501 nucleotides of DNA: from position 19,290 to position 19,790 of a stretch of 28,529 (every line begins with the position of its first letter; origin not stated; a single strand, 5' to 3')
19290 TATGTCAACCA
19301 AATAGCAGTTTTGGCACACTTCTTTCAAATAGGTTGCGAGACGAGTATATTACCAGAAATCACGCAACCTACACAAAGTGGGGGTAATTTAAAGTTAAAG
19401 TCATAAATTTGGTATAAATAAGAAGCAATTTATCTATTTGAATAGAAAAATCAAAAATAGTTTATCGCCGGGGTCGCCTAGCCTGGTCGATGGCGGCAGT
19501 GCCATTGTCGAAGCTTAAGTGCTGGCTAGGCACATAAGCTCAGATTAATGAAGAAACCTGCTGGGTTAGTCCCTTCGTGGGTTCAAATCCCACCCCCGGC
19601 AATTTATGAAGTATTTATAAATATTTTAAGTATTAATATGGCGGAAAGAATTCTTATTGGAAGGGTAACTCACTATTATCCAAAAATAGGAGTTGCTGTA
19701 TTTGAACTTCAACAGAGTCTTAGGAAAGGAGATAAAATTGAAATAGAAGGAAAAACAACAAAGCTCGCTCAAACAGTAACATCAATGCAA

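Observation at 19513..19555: tRNA-Leu(TAA) 37/38 intron independently shows the same guide geometry, with a compensatory change at position 34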

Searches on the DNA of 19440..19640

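Call 66: search_rna_families(source=window, start=19440, end=19640, threshold=evalue, max_evalue=10)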
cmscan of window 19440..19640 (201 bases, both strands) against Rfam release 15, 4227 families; matches with E-value up to 10: 6.
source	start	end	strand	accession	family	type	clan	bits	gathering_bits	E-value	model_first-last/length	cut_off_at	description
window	19560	19602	-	RF04354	Plastid-ycf2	Cis-reg;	-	18.3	65.7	0.17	1-75/75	no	Plastid-ycf2 5UTR RNA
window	19566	19598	-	RF04351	Plastid-psbl-rps4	Cis-reg;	-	17.2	68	0.27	1-53/53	no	Plastid-psbl-rps4 3UTR RNA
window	19519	19634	-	RF02956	DUF2693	Gene; sRNA;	-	15.3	81.3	0.56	1-165/165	no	DUF2693 RNA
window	19512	19540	-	RF02726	sno_ZL63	Gene; snRNA; snoRNA; CD-box;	-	13.5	50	4.3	1-43/43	no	Small nucleolar RNA ZL63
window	19560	19600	+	RF01684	mascRNA-menRNA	Gene;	-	12.7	42.5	5.5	1-56/56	no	MALAT1-associated small cytoplasmic RNA/MEN beta RNA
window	19576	19593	+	RF00023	tmRNA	Gene;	CL00001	12.3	47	0.0026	346-363/374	no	transfer-messenger RNA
